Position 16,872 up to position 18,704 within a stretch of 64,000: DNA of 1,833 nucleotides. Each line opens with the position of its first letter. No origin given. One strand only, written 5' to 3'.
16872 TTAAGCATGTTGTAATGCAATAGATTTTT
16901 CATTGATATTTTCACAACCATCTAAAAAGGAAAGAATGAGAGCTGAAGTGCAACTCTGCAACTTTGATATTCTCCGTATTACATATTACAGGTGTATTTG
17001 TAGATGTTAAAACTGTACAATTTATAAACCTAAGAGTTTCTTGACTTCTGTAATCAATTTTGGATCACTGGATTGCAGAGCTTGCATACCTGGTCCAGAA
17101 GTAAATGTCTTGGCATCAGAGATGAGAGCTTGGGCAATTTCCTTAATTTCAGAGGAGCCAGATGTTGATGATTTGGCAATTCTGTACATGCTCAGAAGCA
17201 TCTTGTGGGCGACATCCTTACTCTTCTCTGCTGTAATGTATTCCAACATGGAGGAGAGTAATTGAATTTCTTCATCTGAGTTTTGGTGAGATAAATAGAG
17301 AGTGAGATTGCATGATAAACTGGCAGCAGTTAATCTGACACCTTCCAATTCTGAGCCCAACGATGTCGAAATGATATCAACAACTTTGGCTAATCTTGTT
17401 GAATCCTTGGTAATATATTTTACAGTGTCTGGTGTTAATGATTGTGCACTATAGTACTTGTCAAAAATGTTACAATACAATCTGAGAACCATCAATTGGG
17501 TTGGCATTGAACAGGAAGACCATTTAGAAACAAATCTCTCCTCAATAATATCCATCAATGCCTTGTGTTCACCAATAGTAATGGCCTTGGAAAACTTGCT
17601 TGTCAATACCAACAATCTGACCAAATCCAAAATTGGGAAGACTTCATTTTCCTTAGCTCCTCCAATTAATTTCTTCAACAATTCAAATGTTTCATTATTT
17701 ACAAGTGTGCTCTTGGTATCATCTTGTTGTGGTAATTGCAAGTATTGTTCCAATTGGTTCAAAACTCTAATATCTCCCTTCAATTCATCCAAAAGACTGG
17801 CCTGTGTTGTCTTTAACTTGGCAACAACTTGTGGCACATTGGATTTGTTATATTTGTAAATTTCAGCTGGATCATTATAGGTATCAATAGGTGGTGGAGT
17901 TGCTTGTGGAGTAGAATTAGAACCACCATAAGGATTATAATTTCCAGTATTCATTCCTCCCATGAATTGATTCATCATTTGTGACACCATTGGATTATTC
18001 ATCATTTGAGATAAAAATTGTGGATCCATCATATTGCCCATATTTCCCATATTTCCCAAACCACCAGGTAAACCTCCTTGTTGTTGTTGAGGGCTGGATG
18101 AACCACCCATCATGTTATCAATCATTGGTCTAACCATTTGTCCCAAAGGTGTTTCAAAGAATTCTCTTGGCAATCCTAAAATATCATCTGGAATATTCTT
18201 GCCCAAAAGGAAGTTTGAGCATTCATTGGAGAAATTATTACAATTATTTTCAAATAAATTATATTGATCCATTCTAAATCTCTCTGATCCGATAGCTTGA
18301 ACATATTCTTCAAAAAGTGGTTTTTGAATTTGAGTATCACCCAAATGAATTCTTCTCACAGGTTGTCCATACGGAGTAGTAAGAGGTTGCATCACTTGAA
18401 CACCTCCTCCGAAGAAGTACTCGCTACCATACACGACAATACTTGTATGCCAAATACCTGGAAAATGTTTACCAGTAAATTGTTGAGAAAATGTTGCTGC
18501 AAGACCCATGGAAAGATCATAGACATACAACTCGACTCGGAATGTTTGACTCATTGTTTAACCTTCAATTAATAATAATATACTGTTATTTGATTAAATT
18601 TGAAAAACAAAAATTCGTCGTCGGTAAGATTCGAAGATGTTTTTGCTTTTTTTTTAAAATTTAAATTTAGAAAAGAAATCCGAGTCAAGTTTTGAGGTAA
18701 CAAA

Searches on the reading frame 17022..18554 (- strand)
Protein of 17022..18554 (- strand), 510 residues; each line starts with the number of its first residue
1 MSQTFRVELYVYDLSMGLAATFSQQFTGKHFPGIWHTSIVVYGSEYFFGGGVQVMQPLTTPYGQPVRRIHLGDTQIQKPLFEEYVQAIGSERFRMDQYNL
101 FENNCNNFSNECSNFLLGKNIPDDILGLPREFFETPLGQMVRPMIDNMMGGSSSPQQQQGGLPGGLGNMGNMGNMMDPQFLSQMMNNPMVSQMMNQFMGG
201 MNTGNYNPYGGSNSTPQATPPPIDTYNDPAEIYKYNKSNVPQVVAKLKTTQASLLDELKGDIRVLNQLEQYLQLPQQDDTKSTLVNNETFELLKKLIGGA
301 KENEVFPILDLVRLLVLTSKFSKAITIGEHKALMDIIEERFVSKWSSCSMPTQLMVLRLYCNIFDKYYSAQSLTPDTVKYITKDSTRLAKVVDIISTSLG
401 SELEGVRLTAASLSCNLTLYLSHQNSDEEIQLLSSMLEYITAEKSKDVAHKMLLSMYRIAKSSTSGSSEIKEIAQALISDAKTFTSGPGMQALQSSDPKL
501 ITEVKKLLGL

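Call 23: find_homologous_proteins(query=window:17022-18554:-, max_evalue=1e-20)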
Query window:17022-18554:- (510 aa): 227 proteins with E <= 1e-20 among 8000 candidates; the best 120 are listed.
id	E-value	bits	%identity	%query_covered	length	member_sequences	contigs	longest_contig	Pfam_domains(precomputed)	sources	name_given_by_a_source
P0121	0.0e+0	1144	100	100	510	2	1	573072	PF08324.18,PF05903.21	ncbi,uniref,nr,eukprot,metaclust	ncbi:thioredoxin family protein [Naegleria gruberi]|uniref:Thioredoxin family protein n=1 Tax=Naegle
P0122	9.5e-204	695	63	99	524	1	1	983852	PF08324.18,PF05903.21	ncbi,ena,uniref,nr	ncbi:hypothetical protein FDP41_010860 [Naegleria fowleri]|uniref:PPPDE domain-containing protein n=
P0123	5.1e-200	683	62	100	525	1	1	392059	PF08324.18,PF05903.21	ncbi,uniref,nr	ncbi:hypothetical protein C9374_010240 [Naegleria lovaniensis]|uniref:PPPDE domain-containing protei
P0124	3.2e-121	423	43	93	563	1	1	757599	PF08324.18,PF05903.21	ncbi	ncbi:hypothetical protein ABK040_002476 [Willaertia magna]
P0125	3.6e-121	423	43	92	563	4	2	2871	PF08324.18,PF05903.21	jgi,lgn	-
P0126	3.5e-112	394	56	73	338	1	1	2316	PF08324.18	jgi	-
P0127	9.1e-109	382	37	65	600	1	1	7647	PF08324.18,PF05903.21,PF25786.1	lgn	-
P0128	5.5e-82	294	36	57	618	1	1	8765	PF08324.18,PF05903.21,PF23195.2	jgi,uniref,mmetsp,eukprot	uniref:PPPDE domain-containing protein n=1 Tax=Percolomonas cosmopolitus TaxID=63605 RepID=A0A7S1PG3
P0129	2.6e-76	275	36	90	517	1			PF08324.18,PF05903.21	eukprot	eukprot:GEZU01040503.1.p1 GENE.GEZU01040503.1~~GEZU01040503.1.p1 ORF type:complete len:525 (+),score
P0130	3.4e-72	262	43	57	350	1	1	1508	PF05903.21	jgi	jgi:hypothetical protein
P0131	7.9e-53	198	54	29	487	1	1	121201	PF08324.18,PF05903.21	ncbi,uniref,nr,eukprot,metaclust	ncbi:hypothetical protein DICPUDRAFT_149119 [Dictyostelium purpureum]|uniref:PPPDE domain-containing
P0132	9.1e-50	188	31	85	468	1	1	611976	PF08324.18,PF05903.21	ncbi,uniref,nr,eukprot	ncbi:hypothetical protein SAMD00019534_092670 [Acytostelium subglobosum LB1]|uniref:hypothetical pro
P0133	6.9e-49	185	54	29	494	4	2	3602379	PF08324.18,PF05903.21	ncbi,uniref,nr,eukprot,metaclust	ncbi:hypothetical protein DDB_G0292886 [Dictyostelium discoideum AX4]|uniref:PPPDE domain-containing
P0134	9.8e-49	184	30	89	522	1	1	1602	PF08324.18,PF05903.21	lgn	-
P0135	5.5e-48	182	49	31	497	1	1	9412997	PF08324.18,PF05903.21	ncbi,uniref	ncbi:hypothetical protein RB653_003767 [Dictyostelium firmibasis]|uniref:PPPDE domain-containing pro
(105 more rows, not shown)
